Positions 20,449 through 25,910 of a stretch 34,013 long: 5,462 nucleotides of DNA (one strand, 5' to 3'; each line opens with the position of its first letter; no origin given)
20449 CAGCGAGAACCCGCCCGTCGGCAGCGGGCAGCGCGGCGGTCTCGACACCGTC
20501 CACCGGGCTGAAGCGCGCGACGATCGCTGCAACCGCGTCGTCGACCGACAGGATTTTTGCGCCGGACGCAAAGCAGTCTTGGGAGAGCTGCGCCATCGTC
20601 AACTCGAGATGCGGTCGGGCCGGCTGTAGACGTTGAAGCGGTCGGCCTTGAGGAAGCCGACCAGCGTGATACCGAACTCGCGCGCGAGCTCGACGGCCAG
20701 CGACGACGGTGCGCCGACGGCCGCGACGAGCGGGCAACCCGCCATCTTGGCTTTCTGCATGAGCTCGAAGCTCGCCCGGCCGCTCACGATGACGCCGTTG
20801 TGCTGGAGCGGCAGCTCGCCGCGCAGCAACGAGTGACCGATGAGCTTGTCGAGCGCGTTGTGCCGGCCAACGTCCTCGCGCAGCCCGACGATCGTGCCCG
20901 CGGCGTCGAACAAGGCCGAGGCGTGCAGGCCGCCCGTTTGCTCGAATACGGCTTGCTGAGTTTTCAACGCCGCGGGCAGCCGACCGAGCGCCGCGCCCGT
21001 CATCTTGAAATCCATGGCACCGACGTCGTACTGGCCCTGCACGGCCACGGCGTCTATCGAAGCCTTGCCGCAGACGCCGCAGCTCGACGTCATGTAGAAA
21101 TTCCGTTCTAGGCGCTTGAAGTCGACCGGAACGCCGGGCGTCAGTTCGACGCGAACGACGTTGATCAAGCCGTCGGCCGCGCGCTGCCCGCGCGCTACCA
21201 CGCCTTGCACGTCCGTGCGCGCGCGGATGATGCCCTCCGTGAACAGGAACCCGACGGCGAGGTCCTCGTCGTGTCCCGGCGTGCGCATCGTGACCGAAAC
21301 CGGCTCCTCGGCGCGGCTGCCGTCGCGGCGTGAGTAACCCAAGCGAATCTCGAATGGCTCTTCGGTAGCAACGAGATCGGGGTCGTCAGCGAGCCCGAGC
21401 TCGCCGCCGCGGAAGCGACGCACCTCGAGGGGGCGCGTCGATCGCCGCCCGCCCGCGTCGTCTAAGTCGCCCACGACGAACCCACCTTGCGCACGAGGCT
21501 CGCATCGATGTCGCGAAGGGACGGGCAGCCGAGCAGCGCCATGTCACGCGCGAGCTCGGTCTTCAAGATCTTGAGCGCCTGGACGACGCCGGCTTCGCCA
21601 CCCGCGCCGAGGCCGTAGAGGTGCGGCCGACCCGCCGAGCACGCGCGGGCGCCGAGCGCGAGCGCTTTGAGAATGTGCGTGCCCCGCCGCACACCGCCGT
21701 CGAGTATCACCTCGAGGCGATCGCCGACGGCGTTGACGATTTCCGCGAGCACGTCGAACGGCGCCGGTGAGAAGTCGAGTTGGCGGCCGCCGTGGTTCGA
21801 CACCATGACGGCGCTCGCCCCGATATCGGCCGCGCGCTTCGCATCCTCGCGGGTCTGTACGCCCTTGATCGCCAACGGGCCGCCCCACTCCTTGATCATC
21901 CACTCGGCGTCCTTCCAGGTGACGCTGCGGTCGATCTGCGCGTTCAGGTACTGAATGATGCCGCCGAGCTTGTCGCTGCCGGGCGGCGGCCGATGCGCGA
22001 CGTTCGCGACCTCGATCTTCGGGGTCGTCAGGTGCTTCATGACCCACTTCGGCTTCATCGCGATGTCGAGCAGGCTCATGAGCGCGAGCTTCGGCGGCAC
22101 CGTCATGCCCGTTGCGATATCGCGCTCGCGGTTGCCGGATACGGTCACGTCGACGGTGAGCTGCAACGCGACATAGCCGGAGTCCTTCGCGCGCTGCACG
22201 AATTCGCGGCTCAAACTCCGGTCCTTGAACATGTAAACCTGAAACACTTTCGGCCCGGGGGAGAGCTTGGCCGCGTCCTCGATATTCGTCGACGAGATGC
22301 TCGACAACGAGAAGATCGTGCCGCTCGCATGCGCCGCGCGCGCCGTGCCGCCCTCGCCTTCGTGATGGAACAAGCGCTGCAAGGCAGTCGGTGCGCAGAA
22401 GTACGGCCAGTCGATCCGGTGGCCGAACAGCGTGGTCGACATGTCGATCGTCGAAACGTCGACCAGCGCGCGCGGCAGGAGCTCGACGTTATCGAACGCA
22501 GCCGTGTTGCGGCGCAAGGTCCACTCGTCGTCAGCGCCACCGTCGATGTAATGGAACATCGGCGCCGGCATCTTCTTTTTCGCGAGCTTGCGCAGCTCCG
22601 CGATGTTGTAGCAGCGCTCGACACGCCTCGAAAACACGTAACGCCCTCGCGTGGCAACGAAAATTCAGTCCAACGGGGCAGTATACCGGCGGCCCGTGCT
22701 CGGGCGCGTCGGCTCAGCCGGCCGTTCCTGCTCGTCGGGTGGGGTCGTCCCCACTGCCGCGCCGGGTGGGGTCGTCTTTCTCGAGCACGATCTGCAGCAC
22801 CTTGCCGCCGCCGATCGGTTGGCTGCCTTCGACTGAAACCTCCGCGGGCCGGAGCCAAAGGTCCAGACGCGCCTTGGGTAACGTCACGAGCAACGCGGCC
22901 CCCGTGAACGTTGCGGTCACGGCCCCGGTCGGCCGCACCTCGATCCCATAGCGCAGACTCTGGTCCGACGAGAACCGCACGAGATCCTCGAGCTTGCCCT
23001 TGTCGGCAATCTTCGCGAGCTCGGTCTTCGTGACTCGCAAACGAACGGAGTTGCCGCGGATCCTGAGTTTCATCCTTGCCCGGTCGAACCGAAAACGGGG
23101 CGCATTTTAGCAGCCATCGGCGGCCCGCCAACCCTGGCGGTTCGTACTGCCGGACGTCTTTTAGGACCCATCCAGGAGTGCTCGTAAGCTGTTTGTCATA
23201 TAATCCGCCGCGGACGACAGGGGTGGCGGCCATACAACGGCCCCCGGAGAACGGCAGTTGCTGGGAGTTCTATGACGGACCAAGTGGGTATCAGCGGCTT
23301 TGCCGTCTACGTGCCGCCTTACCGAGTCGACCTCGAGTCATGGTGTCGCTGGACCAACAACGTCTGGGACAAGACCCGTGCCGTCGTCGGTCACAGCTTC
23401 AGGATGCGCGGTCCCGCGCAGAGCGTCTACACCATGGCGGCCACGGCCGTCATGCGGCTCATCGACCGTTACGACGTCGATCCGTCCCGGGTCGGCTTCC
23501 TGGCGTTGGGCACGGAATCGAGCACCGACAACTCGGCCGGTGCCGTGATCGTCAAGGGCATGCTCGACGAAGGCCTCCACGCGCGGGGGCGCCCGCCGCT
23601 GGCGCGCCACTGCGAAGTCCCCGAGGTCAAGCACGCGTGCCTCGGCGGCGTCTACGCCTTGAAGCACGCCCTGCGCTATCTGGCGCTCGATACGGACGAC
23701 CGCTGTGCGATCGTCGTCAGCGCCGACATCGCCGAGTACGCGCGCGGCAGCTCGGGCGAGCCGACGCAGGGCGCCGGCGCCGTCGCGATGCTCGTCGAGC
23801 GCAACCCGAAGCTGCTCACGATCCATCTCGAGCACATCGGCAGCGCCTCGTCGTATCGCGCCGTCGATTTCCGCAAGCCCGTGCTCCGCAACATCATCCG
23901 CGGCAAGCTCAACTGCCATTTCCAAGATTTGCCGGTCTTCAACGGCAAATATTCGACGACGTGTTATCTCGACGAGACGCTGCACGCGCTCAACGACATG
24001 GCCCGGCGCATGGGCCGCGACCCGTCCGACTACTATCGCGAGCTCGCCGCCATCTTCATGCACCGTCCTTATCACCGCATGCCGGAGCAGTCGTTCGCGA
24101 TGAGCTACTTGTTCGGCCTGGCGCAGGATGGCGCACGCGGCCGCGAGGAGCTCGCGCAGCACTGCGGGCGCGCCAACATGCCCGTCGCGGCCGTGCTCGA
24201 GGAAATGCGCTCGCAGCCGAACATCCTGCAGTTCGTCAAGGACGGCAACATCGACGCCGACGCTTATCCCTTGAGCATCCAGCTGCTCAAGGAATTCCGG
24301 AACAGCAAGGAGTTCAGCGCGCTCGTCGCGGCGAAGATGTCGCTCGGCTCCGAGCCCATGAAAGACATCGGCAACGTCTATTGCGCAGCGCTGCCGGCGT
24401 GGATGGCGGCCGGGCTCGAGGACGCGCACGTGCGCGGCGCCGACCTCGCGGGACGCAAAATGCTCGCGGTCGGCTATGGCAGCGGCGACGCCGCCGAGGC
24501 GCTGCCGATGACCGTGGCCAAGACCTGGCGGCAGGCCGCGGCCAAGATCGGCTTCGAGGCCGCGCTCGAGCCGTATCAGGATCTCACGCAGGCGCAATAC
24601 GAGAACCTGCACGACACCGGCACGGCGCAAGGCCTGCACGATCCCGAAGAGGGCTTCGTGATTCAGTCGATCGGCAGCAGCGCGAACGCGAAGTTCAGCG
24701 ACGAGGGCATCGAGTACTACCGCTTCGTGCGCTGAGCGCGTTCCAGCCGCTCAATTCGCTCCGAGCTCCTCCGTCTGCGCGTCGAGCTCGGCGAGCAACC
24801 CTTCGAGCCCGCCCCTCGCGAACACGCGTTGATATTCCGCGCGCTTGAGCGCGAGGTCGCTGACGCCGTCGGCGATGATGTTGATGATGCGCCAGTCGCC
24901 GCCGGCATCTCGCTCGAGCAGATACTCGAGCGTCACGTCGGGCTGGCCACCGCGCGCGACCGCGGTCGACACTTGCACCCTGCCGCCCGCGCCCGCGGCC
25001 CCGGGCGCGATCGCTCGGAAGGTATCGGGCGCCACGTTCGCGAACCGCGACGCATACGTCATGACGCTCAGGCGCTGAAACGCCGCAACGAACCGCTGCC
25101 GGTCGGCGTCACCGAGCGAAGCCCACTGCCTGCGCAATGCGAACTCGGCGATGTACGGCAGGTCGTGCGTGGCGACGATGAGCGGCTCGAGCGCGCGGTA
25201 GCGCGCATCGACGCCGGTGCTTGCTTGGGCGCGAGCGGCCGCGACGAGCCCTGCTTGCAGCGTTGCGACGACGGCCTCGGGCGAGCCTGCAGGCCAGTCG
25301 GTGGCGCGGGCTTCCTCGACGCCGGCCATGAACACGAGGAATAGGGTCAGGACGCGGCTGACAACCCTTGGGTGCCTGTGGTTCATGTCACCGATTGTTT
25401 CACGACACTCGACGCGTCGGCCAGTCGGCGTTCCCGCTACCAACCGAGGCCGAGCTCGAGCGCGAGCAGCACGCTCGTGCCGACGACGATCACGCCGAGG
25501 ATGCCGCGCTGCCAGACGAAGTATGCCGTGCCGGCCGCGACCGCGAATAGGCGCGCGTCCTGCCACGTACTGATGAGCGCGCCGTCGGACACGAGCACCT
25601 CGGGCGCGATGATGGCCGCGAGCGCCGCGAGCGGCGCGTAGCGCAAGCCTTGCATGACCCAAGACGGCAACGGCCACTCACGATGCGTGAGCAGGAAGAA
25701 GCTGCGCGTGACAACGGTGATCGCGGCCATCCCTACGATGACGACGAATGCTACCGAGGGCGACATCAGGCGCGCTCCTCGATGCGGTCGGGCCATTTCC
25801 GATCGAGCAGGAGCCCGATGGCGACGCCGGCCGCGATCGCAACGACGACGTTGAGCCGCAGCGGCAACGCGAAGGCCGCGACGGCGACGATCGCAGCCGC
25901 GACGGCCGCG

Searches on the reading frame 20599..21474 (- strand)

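Call 38: search_protein_families(library=pfam, proteins=[window:20599-21474:-], max_evalue=0.0001)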
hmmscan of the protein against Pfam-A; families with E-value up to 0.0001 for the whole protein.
window:20599-21474:- (291 aa): 1 family
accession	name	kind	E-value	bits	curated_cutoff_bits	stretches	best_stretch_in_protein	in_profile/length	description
PF02634.21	FdhD-NarQ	-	1.3e-65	221.9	27.2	1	57-289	13-236/237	FdhD/NarQ family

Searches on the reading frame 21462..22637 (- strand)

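Call 38: search_protein_families(library=pfam, proteins=[window:21462-22637:-], max_evalue=0.0001)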
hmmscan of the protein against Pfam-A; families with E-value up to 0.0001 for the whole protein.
window:21462-22637:- (391 aa): 1 family
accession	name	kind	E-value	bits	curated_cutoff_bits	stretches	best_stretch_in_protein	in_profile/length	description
PF01070.24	FMN_dh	-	3.1e-136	454.5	24.9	1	19-383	1-349/350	FMN-dependent dehydrogenase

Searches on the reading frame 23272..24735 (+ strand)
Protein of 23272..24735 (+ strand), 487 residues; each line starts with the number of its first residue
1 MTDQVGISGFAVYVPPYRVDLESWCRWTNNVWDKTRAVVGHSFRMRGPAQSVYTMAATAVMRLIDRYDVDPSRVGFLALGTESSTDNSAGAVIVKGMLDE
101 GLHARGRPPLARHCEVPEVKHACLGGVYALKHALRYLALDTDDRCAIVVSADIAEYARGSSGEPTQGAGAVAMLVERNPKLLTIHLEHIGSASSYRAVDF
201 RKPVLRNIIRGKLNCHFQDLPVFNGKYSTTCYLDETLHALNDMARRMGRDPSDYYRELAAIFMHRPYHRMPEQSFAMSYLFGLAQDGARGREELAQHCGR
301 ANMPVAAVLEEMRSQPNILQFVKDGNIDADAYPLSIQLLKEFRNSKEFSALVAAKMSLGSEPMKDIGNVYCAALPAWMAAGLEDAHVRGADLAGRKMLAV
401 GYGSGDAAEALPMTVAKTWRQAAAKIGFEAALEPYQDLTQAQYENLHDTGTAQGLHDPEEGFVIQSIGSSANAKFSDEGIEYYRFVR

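Call 6: search_protein_families(library=ncbifam, proteins=[window:23272-24735:+], max_evalue=0.00001)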
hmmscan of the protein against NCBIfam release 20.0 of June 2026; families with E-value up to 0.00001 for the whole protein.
window:23272-24735:+ (487 aa): 6 families
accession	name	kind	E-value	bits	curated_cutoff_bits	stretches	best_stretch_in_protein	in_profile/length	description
TIGR01835.1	HMG-CoA-S_prok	equivalog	2e-53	181.6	360.35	2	5-275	1-242/382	hydroxymethylglutaryl-CoA synthase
NF041302.1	HMG_CoAsyn_Halo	equivalog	4.4e-45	154.5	800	1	5-471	4-437/443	hydroxymethylglutaryl-CoA synthase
TIGR01833.1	HMG-CoA-S_euk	equivalog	1.8e-29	103.1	286.2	1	2-417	2-378/457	hydroxymethylglutaryl-CoA synthase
NF003274.0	PRK04262.1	equivalog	6.7e-19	68.1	244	1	4-272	2-243/347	hydroxymethylglutaryl-CoA synthase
TIGR00748.1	HMG_CoA_syn_Arc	equivalog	1.3e-12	47.7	353.35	1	5-182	2-170/345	hydroxymethylglutaryl-CoA synthase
NF006829.0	PRK09352.1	subfamily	2.3e-06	26.8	249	0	3-195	3-191/322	beta-ketoacyl-ACP synthase 3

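Call 57: search_protein_families(library=pfam, proteins=[window:23272-24735:+], max_evalue=0.01)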
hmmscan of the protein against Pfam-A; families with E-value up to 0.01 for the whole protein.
window:23272-24735:+ (487 aa): 3 families
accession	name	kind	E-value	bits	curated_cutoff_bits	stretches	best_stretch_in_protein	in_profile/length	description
PF01154.23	HMG_CoA_synt_N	-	4.8e-17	62.8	25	1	3-176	3-170/174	Hydroxymethylglutaryl-coenzyme A synthase N terminal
PF08540.16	HMG_CoA_synt_C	-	1.4e-08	35.2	25.1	1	219-422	26-208/280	Hydroxymethylglutaryl-coenzyme A synthase C terminal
PF08545.16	ACP_syn_III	-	0.0015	18.8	24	1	119-184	3-74/80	3-Oxoacyl-[acyl-carrier-protein (ACP)] synthase III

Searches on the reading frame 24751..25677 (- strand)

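Call 6: search_protein_families(library=ncbifam, proteins=[window:24751-25677:-], max_evalue=0.00001)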
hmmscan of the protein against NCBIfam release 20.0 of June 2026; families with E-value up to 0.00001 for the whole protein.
window:24751-25677:- (308 aa): 2 families
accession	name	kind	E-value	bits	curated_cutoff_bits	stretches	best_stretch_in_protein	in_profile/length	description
TIGR03481.1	HpnM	hypoth_equivalog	8.9e-47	159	160.1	1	126-305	21-198/200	hopanoid biosynthesis associated membrane protein HpnM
NF011697.0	PRK15117.1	equivalog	1.1e-07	31.9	195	1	175-302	72-201/211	phospholipid-binding protein MlaC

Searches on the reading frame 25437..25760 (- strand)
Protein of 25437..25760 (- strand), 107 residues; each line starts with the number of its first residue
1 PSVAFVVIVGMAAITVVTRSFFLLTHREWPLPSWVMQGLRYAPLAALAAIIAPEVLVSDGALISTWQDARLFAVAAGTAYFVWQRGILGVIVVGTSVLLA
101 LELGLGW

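Call 57: search_protein_families(library=pfam, proteins=[window:25437-25760:-], max_evalue=0.01)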
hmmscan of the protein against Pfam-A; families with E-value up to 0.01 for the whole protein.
window:25437-25760:- (107 aa): 1 family
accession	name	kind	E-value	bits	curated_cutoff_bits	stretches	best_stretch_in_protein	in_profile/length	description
PF05437.17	AzlD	-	4.1e-22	78.6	23.7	1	5-101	2-98/99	Branched-chain amino acid transport protein (AzlD)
